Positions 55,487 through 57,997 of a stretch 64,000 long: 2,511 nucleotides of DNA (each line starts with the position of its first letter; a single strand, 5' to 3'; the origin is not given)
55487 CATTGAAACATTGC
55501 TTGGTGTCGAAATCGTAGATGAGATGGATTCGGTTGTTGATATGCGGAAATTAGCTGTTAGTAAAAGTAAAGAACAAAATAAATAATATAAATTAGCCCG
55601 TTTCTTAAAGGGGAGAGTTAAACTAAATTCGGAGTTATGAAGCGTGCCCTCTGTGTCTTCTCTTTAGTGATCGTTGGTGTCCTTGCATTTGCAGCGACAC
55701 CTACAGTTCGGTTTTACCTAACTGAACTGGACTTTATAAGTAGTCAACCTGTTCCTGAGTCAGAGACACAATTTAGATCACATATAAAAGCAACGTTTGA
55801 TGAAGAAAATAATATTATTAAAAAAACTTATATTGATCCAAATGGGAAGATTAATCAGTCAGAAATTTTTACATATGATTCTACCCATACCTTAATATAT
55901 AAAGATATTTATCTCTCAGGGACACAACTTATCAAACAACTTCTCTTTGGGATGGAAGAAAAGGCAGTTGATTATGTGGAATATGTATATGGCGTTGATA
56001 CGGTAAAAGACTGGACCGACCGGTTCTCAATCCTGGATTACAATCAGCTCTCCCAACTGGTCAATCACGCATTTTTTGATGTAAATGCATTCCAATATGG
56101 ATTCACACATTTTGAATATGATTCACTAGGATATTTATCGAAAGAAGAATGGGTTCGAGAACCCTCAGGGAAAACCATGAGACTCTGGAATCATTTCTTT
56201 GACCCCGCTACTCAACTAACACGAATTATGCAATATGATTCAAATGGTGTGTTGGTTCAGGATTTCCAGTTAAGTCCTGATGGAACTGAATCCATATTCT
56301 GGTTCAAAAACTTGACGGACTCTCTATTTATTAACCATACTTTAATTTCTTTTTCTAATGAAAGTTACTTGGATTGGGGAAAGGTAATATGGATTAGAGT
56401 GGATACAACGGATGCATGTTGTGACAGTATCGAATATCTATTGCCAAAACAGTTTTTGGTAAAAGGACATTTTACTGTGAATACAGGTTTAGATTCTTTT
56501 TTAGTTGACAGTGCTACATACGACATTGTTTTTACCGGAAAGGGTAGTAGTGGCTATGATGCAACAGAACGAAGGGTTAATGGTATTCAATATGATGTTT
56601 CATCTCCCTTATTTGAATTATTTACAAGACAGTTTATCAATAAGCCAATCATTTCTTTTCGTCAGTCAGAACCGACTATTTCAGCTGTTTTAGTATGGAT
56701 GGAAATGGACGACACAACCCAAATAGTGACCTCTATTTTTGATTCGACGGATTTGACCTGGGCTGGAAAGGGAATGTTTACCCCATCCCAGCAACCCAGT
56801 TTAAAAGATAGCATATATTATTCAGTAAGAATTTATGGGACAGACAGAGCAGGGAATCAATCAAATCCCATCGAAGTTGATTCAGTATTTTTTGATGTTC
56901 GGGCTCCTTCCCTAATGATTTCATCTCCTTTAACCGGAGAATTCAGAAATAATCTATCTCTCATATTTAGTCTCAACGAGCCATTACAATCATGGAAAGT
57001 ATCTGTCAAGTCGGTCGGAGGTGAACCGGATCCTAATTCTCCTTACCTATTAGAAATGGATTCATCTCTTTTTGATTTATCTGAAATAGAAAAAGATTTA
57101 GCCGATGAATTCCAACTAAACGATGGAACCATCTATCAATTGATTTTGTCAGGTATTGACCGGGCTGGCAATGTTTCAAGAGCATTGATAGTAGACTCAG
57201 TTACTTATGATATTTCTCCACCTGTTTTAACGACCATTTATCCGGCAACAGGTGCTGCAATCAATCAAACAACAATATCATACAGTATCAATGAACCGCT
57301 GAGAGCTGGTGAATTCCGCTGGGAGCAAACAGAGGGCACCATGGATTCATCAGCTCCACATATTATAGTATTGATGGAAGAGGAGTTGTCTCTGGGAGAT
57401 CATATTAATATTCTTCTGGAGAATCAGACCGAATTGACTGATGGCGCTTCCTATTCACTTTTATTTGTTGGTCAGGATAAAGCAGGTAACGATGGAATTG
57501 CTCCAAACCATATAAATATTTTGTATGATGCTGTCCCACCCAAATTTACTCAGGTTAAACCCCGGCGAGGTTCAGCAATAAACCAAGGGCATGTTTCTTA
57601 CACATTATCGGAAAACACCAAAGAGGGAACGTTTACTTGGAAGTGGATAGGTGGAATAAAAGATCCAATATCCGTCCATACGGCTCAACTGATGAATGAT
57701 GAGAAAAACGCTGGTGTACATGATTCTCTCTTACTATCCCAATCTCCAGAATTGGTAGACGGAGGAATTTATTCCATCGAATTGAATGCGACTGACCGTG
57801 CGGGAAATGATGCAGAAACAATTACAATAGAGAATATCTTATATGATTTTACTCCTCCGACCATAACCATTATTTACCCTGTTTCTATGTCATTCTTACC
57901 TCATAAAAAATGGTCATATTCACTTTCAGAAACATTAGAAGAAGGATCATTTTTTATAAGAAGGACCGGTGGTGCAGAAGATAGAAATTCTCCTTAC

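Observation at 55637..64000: Giant open-ended ORF that the ORF track does not show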

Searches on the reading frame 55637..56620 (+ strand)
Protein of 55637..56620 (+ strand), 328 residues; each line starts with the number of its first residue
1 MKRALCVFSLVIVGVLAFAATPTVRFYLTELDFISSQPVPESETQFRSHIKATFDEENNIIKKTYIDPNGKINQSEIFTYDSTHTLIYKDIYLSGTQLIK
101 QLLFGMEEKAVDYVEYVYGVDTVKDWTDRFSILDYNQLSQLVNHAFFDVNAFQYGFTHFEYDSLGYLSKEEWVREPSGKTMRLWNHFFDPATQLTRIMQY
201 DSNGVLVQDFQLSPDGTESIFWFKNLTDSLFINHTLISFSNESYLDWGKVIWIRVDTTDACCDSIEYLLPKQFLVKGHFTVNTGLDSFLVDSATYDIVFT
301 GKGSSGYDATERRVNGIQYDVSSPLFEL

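Call 15: search_protein_families(library=pfam, proteins=[window:55637-56620:+], max_evalue=10)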
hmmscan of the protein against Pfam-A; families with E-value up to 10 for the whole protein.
window:55637-56620:+ (328 aa): 0 families

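Call 16: search_protein_families(library=ncbifam, proteins=[window:55637-56620:+], max_evalue=10)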
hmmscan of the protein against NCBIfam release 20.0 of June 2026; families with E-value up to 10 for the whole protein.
window:55637-56620:+ (328 aa): 0 families

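Call 32: search_solved_structures(query=A3, max_evalue=10, show_alignments=2)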
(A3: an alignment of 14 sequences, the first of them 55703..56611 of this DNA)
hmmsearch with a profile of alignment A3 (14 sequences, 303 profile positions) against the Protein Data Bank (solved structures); distinct sequences matched with E-value up to 10: 1.
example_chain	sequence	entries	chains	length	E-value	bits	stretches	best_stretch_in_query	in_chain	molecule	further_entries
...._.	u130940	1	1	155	0.18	14.4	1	203-276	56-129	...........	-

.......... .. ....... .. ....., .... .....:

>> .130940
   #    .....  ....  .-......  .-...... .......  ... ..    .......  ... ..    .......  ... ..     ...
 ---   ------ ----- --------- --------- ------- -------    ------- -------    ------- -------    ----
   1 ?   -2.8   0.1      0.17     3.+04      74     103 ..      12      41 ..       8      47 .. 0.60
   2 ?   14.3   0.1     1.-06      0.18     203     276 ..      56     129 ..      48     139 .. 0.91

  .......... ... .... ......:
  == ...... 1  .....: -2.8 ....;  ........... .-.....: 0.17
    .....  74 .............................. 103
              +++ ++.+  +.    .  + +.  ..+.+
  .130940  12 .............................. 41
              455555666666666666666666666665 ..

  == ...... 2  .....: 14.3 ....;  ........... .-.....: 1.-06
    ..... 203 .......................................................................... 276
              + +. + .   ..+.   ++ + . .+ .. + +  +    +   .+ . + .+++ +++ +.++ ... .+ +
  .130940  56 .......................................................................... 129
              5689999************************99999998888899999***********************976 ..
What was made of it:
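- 55703..56290 (+): N-terminal domain, residues 23-218. It is beta-rich, has five YD-like hairpin motifs by eye, and matches no known family. It is one of the most conserved parts, 71% identical to orthologues. No Pfam, NCBIfam or PDB hit (calls 15, 16, 32).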

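Call 47: search_protein_representatives(alignment_id=A4)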
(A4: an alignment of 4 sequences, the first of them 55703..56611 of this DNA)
Query: 4 sequences, 303 profile positions. Proteins with E-value up to 0.001 (for the whole library): 122; up to 1e-10: 64; up to 1e-30: 29. The best 122 are listed.
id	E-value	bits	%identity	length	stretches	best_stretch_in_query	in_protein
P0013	7.8e-227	767.5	-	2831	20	1-303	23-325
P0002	1.1e-184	629.1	-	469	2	1-303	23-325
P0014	1.0e-142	491.3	-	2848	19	3-303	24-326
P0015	2.4e-137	473.7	-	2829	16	2-303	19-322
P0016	4.4e-132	456.4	-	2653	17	3-303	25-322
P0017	2.7e-125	434.1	-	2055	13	2-303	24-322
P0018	5.8e-123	426.4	-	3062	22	2-301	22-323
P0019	6.1e-122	423.1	-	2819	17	2-303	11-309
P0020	9.6e-112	389.6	-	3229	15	3-301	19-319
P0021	2.1e-111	388.5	-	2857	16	3-302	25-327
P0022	4.4e-106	371.0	-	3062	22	2-302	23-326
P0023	1.1e-103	363.2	-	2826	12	2-303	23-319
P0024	6.5e-98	344.2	-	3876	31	183-302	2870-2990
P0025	1.4e-84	300.4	-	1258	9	2-302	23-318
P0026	2.3e-74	266.8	-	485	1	2-303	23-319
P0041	1.8e-29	119.5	-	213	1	3-195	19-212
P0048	9.0e-22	94.2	-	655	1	1-300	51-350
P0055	1.5e-17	80.3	-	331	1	1-186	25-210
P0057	4.9e-17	78.6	-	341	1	2-187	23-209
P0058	5.5e-17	78.4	-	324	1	2-191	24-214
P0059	6.9e-17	78.1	-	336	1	2-185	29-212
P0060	1.0e-15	74.3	-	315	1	2-190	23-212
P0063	1.7e-14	70.2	-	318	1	2-187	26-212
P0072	2.3e-11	60.0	-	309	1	2-182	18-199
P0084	7.5e-09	51.7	-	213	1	2-188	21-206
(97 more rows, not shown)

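Call 48: search_protein_families(library=pfam, proteins=[P0055, P0057, P0058, P0059, P0060, P0063, P0072, P0084, P0041, P0048], max_evalue=0.01)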
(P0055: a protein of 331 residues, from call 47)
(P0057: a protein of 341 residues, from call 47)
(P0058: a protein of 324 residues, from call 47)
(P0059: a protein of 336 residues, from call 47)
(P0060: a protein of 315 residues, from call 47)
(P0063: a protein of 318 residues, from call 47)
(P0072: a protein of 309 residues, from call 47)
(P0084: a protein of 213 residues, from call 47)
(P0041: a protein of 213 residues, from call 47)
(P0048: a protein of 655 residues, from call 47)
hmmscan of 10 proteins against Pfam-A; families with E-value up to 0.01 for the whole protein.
P0055 (331 aa): 0 families

P0057 (341 aa): 0 families

P0058 (324 aa): 0 families

P0059 (336 aa): 0 families

P0060 (315 aa): 0 families

P0063 (318 aa): 0 families

P0072 (309 aa): 0 families

P0084 (213 aa): 0 families

P0041 (213 aa): 0 families

P0048 (655 aa): 2 families
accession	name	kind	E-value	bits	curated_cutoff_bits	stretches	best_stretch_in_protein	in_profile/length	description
PF06977.17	SdiA-regulated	-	0.00089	19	21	0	222-254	44-76/249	SdiA-regulated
PF13750.12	Big_3_3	-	0.0022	18.1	27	0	516-553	12-49/157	Bacterial Ig-like domain (group 3)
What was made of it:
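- Tried and rejected: No significant hit (call 48).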

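Call 51: predict_structure(alignment_id=A4)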
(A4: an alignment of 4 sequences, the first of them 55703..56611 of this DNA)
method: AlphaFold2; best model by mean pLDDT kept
length: 303 residues; sequences in the alignment: 4
mean_pLDDT: 35.5   pTM: 0.24
mean pLDDT of the five models: 35.5, 33.4, 33.2, 33.1, 32.5
residues with pLDDT >= 90: 0; 70-90: 6; 50-70: 35; < 50: 262
segments of 3 or more residues with pLDDT < 50: 1-28, 71-192, 194-303
pLDDT, mean of each block of 10 residues (from residue 1): 23 33 44 68 61 62 55 37 25 22 24 26 27 35 36 29 36 42 42 37 29 35 27 28 33 41 29 28 31 27 23
secondary structure, 60 per line:
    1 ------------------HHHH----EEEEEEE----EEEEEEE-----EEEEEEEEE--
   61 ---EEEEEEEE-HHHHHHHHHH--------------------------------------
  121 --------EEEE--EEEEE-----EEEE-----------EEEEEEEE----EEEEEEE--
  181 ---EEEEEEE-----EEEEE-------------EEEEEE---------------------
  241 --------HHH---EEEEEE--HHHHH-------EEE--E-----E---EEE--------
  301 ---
elements in order: H19-22 E27-33 E38-44 E50-58 E64-71 H73-82 E129-132 E135-139 E145-148 E160-167 E172-178 E184-190 E196-200 E214-219 E255-260 H263-267 E275-277 E290-292
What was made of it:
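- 55703..56290 (+): The AF2 model failed, with pLDDT 35 (call 51).
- Tried and rejected: AF2 of the N-terminal 303 aa. Only four sequences were permitted, and the model came out at pLDDT 35.5 and was unusable (call 51).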

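Call 66: list_cluster_members(proteins=[P0013, P0014, P0015, P0019, P0023, P0018, P0058])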
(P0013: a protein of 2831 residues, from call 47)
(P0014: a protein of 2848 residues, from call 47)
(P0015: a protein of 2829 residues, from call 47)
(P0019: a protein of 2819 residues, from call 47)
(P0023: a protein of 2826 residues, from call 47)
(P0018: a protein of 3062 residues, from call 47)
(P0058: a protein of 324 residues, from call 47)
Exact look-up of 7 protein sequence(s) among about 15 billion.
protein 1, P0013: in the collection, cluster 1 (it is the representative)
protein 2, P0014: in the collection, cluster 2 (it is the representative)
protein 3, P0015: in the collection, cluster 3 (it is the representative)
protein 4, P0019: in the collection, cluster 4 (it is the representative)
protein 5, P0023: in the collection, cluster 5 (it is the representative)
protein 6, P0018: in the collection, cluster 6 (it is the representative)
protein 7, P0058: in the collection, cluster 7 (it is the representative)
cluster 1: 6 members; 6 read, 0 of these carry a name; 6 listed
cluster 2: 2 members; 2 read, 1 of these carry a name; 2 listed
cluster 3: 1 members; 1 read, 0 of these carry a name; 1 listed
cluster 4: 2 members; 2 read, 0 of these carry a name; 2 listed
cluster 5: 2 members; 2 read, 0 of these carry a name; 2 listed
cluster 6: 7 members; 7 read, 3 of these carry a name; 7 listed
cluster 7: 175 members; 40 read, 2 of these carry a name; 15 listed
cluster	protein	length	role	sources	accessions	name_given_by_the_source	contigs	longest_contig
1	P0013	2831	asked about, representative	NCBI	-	-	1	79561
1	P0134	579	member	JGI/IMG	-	-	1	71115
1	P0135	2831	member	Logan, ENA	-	-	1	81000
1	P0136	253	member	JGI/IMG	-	-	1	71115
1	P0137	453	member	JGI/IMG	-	-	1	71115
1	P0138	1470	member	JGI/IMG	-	-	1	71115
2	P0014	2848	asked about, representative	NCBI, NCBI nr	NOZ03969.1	MAG: hypothetical protein GXO92_05110 [FCB group bacterium] | hypothetical protein [FCB group bacterium]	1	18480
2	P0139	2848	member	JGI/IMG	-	-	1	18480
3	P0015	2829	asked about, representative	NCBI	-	-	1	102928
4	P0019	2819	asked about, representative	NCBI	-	-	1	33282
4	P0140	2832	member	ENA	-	-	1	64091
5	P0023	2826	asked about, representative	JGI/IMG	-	-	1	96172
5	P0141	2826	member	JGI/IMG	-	-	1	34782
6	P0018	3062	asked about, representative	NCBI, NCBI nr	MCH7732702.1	MAG: hypothetical protein IIB44_09330 [Candidatus Marinimicrobia bacterium] | hypothetical protein [Candidatus Neomarinimicrobiota bacterium]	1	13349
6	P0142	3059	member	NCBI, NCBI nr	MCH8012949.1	MAG: hypothetical protein IIA61_13555 [Candidatus Marinimicrobia bacterium] | hypothetical protein [Candidatus Neomarinimicrobiota bacterium]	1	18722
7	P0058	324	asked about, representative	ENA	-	-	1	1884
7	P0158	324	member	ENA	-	-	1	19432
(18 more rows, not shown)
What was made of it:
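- One JGI contig in the same 90% cluster has the gene called in four pieces of 579, 253, 453 and 1470 aa (call 66), so some assemblies do break it.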

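Call 67: find_encoding_contigs(protein=P0058, flank=6000, max_places=5)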
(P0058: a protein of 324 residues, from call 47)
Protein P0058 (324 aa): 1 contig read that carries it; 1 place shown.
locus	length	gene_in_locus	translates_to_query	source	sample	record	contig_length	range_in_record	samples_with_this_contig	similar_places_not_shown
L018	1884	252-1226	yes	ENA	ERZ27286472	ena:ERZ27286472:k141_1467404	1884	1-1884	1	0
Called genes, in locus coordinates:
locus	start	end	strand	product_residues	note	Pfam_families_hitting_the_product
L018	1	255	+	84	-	?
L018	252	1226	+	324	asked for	-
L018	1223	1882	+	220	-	?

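Call 68: find_encoding_contigs(protein=P0158, flank=7000, max_places=3)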
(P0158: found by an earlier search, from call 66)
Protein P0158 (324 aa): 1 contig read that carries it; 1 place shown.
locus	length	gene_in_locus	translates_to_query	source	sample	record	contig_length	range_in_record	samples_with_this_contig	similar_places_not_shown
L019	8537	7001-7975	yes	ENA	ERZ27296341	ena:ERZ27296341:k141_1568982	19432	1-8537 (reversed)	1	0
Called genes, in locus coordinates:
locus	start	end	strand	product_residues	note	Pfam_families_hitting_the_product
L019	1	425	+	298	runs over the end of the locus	-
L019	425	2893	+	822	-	-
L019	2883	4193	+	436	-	-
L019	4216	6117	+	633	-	PF03372:Exo_endo_phos, PF22669:Exo_endo_phos2 (faint)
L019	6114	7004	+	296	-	PF03372:Exo_endo_phos, PF22669:Exo_endo_phos2 (faint)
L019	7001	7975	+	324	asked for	-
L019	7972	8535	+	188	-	?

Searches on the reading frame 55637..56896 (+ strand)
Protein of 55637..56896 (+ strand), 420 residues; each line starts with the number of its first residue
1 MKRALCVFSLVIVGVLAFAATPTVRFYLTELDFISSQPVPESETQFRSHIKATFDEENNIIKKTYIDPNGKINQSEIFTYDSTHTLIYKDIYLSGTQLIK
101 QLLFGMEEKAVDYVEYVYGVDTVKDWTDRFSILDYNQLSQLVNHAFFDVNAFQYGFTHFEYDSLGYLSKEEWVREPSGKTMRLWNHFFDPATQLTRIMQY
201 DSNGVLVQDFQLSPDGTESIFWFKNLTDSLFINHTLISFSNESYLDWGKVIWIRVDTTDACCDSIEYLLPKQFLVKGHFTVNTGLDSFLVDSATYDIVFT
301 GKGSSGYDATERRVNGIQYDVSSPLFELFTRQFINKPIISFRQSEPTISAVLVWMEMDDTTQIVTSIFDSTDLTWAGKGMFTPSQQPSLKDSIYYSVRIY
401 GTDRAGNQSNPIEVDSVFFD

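Call 8: find_homologous_proteins(query=window:55637-56896:+)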
Query window:55637-56896:+ (420 aa): 3 proteins with E <= 0.001 among 2398 candidates.
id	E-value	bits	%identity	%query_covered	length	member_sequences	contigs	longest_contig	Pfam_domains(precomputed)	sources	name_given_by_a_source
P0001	5.2e-159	548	58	100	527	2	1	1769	-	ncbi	-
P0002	1.8e-155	536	57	100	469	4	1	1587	-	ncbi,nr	ncbi:MAG TPA: hypothetical protein EYO13_03365, partial [Candidatus Marinimicrobia bacterium]|nr:hyp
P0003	2.1e-121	424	61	73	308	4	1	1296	-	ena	-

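Call 24: find_related_loci(query=A1, collection=genome_contigs, flank=10000)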
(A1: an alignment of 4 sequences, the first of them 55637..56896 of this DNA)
Query A1 (420 aa) in genome_contigs; peptide patterns used: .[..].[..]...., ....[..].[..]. (x = any residue, [..] = any of these).
70 stretches matched a pattern; 13 encode a relative of the query (tblastn E <= 1e-3); 13 distinct loci.
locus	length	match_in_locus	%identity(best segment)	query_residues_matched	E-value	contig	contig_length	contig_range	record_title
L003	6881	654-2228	65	1-420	0e+0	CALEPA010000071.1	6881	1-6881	MAG TPA_asm: uncultured Candidatus Marinimicrobia bacterium isolate DRR093005_bin.25_CONCOCT_v1.1_MAG genome assembly, c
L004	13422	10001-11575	65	1-420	0e+0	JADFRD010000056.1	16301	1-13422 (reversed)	MAG: Candidatus Neomarinimicrobiota bacterium isolate B83T3L11 B83T3L11_NODE3364, whole genome shotgun sequence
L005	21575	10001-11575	65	1-420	0e+0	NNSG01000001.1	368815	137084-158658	MAG: Candidatus Marinimicrobia bacterium 408169 1, whole genome shotgun sequence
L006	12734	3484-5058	64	1-420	0e+0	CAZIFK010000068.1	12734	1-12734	MAG TPA_asm: uncultured bacterium isolate binchicken_co62_21 genome assembly, contig: NODE_1988_length_12734_cov_8.97002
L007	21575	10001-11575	66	1-420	0e+0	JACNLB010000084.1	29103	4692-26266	MAG: Candidatus Neomarinimicrobiota bacterium isolate NIOZ-UU73 NIOZ-UU_NODE_1790_length_29103_cov_48.2087, whole genome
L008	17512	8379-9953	60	1-420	5e-178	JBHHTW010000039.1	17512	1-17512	MAG: Fidelibacterota bacterium isolate S.9.sp2_bin.29 NODE_458_length_17512_cov_12.035688, whole genome shotgun sequence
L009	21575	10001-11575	61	1-420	5e-177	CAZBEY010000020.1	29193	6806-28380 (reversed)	MAG TPA_asm: uncultured bacterium isolate binchicken_co275_25 genome assembly, contig: NODE_1797_length_29193_cov_127.92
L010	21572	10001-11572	58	1-420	2e-169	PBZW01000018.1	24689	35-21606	MAG: Candidatus Neomarinimicrobiota bacterium isolate NP141 49410, whole genome shotgun sequence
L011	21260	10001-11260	61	1-420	2e-180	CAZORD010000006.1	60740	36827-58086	MAG TPA_asm: uncultured bacterium isolate SRP092902_co1_399 genome assembly, contig: NODE_430_length_60740_cov_28.446651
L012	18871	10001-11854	57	1-420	3e-166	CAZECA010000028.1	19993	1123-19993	MAG TPA_asm: uncultured bacterium isolate SRP077602_co4_78 genome assembly, contig: NODE_4512_length_19993_cov_5.220082,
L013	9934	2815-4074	57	1-420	2e-162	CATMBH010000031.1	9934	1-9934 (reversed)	MAG: uncultured Candidatus Marinimicrobia bacterium isolate SRR3965592_bin.12_MetaWRAP_v1.3_MAG genome assembly, contig:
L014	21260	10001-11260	57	1-420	5e-162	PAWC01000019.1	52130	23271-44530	MAG: Candidatus Neomarinimicrobiota bacterium isolate SAT138 147319, whole genome shotgun sequence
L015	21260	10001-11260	63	1-420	0e+0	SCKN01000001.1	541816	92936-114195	Candidatus Neomarinimicrobiota bacterium strain T3L19 AC1_1, whole genome shotgun sequence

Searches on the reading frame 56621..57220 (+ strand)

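Call 15: search_protein_families(library=pfam, proteins=[window:56621-57220:+], max_evalue=10)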
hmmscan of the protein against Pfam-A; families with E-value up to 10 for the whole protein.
window:56621-57220:+ (200 aa): 3 families
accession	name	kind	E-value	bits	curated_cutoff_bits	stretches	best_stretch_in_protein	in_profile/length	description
PF18981.6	InlK_D3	-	0.0015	19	25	1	64-86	49-71/75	Internalin K domain (D3/D4)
PF19077.6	Big_13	-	0.0027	18.6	27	1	29-82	37-92/102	Bacterial Ig-like domain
PF13750.12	Big_3_3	-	0.0091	16.1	27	1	41-82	93-139/157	Bacterial Ig-like domain (group 3)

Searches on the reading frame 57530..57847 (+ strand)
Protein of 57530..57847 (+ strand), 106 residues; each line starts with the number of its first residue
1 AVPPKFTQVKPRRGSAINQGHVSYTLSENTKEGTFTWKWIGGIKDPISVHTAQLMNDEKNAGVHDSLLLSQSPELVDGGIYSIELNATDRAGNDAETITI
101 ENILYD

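Call 62: search_solved_structures(query=A6, max_evalue=0.01, show_alignments=1)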
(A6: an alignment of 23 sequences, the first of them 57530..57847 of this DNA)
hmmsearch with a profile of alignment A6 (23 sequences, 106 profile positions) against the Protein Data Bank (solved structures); distinct sequences matched with E-value up to 0.01: 2.
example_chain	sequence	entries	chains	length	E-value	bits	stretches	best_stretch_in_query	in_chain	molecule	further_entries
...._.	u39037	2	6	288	0.00069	23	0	73-100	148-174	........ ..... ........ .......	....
4lzi_A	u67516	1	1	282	0.0021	21.5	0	56-91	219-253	Multicystatin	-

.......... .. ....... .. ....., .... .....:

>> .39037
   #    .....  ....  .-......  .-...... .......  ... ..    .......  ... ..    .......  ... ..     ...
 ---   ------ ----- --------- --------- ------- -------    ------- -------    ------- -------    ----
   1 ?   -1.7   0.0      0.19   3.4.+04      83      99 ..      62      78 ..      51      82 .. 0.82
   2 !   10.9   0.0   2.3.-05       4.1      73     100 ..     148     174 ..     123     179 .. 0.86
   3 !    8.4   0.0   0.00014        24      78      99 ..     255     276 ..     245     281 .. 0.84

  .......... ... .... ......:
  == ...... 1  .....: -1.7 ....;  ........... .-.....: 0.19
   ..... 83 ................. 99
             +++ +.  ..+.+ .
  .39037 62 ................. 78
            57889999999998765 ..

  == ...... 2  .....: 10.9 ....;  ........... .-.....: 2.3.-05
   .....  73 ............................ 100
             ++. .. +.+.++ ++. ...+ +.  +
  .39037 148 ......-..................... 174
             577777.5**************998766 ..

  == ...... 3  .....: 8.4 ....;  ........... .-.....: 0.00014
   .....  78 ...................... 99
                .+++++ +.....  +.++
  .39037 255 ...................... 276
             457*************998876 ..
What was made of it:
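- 56597..63802 (+): R01-R23, residues 321-2722: 23 tandem Ig-like domains of 98-112 aa. Consensus: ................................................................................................. The closest solved structure by profile search is the SiiE BIg domains, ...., E = 7e-4 (call 62).
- Closest known: SiiE of Salmonella enterica. Same: They share the D-x-A-G-N motif, and SiiE is the best PDB profile hit (E = 7e-4, call 62).
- The PDB profile search gives SiiE BIg domains as best hit, through the DxAGN region (call 62).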
